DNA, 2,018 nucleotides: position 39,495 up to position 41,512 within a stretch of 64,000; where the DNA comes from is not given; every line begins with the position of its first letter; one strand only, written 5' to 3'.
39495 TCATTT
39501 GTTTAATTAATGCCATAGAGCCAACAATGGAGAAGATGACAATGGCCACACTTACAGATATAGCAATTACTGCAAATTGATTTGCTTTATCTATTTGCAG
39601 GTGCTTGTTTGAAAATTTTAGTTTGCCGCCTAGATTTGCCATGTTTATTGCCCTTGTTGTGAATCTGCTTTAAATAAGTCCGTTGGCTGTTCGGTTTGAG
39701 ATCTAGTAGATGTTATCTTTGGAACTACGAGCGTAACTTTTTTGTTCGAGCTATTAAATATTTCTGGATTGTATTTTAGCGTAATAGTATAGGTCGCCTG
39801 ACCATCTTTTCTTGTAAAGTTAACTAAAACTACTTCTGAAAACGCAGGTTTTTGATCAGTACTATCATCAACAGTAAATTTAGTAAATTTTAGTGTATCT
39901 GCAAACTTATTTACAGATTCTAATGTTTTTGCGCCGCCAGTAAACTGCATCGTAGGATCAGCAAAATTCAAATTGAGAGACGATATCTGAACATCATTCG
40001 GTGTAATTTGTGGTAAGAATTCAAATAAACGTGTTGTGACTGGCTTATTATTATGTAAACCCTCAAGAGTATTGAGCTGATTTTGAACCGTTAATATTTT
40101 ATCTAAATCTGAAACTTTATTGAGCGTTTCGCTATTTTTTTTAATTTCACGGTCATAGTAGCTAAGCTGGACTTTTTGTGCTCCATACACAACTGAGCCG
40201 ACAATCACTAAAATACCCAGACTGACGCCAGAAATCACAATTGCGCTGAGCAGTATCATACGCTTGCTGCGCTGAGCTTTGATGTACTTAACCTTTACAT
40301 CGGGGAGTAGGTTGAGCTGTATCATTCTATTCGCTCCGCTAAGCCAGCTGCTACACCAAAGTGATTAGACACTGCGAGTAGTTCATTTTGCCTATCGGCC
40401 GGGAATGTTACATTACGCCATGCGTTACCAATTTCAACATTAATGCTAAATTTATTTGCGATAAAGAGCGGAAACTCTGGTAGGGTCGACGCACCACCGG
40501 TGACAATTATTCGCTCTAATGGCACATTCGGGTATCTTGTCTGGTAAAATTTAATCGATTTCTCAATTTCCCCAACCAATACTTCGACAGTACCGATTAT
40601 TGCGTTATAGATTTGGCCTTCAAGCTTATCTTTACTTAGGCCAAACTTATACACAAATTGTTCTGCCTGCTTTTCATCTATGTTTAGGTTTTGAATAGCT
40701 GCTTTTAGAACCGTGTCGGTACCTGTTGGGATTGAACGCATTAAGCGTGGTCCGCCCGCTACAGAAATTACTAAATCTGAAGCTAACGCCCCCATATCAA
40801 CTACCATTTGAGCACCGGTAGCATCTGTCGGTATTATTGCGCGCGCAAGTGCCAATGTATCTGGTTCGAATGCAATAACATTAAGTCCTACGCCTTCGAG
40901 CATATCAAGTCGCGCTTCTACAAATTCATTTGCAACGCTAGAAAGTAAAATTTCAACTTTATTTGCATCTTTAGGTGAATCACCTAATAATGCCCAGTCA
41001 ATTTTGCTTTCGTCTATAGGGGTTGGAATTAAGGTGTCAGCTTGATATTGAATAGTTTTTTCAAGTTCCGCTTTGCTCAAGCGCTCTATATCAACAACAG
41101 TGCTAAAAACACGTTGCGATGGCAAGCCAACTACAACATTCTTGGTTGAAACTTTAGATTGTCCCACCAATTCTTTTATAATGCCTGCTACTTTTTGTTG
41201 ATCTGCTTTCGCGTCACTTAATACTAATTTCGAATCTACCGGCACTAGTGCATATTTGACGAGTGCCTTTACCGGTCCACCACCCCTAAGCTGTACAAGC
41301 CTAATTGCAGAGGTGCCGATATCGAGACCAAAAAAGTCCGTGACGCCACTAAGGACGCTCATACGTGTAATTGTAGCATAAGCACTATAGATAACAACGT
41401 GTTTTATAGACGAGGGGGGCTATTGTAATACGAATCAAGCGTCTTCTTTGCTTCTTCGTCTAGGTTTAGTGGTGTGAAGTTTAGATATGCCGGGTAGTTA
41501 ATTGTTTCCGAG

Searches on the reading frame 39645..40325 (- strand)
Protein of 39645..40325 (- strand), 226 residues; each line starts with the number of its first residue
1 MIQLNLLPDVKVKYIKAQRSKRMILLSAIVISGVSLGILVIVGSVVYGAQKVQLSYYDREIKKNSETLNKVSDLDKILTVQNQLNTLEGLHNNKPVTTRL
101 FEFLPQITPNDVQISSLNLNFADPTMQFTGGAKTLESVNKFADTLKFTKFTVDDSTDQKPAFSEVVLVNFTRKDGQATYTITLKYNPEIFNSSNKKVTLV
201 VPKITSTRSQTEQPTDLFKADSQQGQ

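Call 81: search_protein_families(library=pfam, proteins=[window:39645-40325:-], max_evalue=0.001)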
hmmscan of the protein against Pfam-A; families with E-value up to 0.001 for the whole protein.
window:39645-40325:- (226 aa): 1 family
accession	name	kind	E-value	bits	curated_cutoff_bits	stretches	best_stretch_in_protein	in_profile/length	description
PF05137.18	PilN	-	5.4e-06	26.8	22.8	1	99-150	1-50/78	Fimbrial assembly protein (PilN)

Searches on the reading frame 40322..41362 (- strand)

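Call 81: search_protein_families(library=pfam, proteins=[window:40322-41362:-], max_evalue=0.001)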
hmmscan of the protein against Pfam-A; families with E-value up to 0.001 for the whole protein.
window:40322-41362:- (346 aa): 5 families
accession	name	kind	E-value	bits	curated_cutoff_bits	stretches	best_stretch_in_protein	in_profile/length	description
PF11104.14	PilM_2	-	1.8e-40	139.4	27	1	12-344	1-338/340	Type IV pilus assembly protein PilM;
PF14450.12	FtsA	-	1.9e-09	38.4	31.8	1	186-315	1-113/127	Cell division protein FtsA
PF25216.1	Volactin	-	3.8e-07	30.3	35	0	189-306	172-292/321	Volactin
PF05134.19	T2SSL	-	4.6e-06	26.6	25.5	1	70-172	43-138/231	Type II secretion system (T2SS), protein L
PF06723.19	MreB_Mbl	-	8e-06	25.3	27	0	166-242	128-210/327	MreB/Mbl protein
